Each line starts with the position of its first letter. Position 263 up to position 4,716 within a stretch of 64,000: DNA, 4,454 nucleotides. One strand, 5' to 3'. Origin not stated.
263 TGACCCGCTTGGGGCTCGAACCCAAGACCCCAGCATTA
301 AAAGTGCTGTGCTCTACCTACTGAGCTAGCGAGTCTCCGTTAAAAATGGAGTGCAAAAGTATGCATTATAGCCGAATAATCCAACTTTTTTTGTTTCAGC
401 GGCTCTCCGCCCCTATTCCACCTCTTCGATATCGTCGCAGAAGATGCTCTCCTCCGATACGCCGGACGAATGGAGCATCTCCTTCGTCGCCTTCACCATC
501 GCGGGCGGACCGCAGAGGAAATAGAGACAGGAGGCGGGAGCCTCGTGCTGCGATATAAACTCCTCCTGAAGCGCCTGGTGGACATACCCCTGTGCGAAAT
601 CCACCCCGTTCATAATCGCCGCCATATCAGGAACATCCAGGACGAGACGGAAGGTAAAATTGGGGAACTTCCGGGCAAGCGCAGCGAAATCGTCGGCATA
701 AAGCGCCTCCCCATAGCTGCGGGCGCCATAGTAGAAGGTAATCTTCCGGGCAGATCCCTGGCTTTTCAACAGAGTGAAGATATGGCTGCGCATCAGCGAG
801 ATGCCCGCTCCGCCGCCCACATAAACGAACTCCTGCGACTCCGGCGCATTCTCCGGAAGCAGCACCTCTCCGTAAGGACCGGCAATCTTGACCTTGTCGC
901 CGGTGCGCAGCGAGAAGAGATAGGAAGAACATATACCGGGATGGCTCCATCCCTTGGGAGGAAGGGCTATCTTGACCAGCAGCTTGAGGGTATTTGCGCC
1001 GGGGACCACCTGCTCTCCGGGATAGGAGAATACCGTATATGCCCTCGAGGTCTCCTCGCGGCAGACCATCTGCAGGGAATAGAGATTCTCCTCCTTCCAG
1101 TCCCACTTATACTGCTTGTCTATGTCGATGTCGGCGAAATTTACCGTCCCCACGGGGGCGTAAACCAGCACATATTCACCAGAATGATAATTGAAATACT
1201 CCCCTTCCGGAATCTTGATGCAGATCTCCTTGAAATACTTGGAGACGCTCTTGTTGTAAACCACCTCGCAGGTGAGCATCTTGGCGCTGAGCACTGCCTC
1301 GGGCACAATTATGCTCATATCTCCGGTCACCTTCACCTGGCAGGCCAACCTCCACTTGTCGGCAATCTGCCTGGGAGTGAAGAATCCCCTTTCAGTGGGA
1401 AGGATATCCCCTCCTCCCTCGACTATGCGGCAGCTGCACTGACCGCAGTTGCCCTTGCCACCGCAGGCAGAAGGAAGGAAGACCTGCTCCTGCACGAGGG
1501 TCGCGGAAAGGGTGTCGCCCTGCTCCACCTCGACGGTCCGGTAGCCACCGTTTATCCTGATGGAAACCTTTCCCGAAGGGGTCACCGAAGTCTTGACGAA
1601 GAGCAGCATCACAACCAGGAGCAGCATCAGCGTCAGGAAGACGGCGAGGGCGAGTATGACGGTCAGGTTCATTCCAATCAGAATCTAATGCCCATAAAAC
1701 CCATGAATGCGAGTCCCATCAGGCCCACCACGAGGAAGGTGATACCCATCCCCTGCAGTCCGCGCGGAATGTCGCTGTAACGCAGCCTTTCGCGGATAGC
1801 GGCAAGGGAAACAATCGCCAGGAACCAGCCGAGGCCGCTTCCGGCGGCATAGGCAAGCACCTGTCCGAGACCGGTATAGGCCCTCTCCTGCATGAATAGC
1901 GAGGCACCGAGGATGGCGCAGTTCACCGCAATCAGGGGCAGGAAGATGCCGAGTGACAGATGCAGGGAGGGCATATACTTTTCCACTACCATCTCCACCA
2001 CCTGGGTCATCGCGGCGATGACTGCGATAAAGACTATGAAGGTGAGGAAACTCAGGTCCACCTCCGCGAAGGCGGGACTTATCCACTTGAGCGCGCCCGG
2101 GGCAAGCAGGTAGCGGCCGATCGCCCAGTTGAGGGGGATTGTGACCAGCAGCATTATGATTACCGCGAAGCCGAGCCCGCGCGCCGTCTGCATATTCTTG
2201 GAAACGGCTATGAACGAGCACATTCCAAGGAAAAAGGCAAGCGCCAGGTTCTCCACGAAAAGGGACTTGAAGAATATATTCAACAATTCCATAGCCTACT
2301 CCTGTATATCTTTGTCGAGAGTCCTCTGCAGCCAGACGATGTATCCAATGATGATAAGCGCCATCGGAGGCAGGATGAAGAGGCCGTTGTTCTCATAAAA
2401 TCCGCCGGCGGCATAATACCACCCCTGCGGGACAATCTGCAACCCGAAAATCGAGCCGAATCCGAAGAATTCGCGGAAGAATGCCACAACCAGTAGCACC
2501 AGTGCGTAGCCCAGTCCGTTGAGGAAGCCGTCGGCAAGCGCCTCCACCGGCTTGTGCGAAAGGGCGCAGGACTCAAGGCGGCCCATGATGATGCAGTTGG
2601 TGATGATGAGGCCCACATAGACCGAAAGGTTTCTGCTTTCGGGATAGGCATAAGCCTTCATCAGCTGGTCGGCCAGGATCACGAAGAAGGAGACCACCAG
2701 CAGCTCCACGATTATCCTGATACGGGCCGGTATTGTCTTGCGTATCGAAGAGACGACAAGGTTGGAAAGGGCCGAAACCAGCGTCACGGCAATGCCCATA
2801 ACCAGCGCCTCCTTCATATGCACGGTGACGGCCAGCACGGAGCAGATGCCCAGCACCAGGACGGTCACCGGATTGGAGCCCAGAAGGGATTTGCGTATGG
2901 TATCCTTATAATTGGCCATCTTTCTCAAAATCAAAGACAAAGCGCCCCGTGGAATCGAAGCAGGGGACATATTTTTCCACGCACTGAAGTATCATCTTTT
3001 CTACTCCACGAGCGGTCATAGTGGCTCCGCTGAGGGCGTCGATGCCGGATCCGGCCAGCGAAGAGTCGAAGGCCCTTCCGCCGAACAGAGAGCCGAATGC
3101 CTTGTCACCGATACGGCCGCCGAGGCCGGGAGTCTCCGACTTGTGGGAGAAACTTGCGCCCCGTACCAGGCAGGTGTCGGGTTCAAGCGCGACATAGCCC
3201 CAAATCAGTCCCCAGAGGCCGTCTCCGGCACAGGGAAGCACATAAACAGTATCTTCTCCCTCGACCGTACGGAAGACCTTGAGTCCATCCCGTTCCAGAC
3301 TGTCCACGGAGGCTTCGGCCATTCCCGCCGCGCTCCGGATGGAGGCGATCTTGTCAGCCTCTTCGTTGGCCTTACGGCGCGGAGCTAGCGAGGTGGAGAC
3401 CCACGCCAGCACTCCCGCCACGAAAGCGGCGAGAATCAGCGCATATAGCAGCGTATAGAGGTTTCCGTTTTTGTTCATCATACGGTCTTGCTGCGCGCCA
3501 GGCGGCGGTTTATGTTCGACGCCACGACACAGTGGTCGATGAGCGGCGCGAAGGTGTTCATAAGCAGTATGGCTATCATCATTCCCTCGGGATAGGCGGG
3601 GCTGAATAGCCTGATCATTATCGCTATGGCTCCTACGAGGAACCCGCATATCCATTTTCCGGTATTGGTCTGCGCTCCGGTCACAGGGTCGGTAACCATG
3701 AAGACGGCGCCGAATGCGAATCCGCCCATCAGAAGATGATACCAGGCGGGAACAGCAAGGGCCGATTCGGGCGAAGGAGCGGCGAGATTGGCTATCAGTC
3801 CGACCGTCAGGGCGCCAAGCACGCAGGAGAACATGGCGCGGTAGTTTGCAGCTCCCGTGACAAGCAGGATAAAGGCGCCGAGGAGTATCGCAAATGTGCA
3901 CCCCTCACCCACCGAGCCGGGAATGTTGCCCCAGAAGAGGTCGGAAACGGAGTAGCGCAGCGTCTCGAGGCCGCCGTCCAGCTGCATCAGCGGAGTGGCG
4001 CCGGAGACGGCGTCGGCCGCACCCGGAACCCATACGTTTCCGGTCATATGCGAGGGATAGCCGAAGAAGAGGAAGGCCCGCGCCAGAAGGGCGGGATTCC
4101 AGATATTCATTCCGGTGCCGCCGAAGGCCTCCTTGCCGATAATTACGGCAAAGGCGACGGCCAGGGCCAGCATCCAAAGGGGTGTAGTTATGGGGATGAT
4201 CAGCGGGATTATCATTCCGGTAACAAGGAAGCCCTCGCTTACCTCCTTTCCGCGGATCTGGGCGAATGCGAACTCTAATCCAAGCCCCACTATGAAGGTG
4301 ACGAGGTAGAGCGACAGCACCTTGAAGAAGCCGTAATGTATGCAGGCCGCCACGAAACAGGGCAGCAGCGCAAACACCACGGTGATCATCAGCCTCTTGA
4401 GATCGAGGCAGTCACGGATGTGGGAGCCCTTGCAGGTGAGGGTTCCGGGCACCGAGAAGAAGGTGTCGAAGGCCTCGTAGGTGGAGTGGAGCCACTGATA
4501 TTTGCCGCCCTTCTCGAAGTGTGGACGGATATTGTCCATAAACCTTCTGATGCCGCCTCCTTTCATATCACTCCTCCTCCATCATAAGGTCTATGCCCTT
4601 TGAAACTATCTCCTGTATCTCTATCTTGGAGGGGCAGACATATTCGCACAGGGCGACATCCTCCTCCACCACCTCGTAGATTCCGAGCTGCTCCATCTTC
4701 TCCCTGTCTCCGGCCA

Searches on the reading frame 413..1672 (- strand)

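Call 75: search_protein_families(library=pfam, proteins=[window:413-1672:-], max_evalue=0.0001)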
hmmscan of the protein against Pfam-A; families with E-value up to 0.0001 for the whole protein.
window:413-1672:- (419 aa): 4 families
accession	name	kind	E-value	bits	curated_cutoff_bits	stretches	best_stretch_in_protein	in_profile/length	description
PF00175.26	NAD_binding_1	-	1.2e-12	48.9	22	1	285-397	2-108/109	Oxidoreductase NAD-binding domain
PF00111.32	Fer2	-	1.5e-11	44.5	21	1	39-116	2-77/77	2Fe-2S iron-sulfur cluster binding domain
PF00970.30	FAD_binding_6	-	1.1e-06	29.4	21.1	1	203-270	42-97/99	Oxidoreductase FAD-binding domain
PF08030.17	NAD_binding_6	-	8.4e-05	23.1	22.2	0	283-322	5-48/156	Ferric reductase NAD binding domain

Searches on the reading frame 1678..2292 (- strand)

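Call 75: search_protein_families(library=pfam, proteins=[window:1678-2292:-], max_evalue=0.0001)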
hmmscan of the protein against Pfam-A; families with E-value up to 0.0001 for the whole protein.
window:1678-2292:- (204 aa): 1 family
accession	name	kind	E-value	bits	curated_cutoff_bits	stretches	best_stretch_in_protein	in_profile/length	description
PF02508.19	Rnf-Nqr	-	2e-51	174.9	23.8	1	4-202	2-173/174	Rnf-Nqr subunit, membrane protein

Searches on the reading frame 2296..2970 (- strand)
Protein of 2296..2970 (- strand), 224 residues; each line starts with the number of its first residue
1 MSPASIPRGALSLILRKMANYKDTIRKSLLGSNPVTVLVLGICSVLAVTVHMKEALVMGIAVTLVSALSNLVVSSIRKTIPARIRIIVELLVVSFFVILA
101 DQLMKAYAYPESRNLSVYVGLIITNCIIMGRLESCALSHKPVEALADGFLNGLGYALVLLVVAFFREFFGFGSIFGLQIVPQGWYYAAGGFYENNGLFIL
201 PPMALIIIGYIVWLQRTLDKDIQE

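Call 75: search_protein_families(library=pfam, proteins=[window:2296-2970:-], max_evalue=0.0001)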
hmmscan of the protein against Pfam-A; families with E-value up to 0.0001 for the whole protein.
window:2296-2970:- (224 aa): 1 family
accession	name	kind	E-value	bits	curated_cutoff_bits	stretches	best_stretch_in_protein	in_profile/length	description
PF02508.19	Rnf-Nqr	-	3.8e-52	177.3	23.8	1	23-211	3-173/174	Rnf-Nqr subunit, membrane protein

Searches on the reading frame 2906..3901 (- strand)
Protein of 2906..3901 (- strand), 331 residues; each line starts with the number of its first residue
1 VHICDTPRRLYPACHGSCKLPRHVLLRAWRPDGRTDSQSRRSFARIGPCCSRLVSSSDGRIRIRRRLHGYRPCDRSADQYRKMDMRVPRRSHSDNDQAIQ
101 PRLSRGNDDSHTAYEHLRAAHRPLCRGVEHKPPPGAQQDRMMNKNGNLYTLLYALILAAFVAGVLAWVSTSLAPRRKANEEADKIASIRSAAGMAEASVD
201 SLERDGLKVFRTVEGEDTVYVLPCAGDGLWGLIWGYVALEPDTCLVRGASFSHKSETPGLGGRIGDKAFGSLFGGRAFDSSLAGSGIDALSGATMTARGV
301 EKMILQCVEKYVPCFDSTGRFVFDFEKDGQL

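Call 75: search_protein_families(library=pfam, proteins=[window:2906-3901:-], max_evalue=0.0001)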
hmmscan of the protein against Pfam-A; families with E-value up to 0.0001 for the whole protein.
window:2906-3901:- (331 aa): 1 family
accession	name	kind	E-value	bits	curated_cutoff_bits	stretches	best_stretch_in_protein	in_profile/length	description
PF04205.19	FMN_bind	-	2.6e-12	47.7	22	1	228-308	1-76/77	FMN-binding domain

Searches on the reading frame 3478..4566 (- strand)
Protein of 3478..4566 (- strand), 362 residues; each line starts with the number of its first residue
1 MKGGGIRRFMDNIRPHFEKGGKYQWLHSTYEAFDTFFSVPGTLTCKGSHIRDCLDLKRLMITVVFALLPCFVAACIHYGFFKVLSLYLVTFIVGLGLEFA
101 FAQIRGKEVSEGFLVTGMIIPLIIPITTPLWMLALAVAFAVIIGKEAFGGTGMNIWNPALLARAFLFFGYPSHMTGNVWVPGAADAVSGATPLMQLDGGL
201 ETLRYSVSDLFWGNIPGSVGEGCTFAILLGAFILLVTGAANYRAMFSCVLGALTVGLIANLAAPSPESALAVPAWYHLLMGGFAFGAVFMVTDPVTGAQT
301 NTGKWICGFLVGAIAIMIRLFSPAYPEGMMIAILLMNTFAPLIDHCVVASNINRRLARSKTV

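Call 75: search_protein_families(library=pfam, proteins=[window:3478-4566:-], max_evalue=0.0001)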
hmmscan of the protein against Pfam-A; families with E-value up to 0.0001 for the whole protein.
window:3478-4566:- (362 aa): 1 family
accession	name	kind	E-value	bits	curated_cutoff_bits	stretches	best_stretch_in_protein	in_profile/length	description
PF03116.20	NQR2_RnfD_RnfE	-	4.4e-93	312.3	27.7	1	46-352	4-295/296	NQR2, RnfD, RnfE family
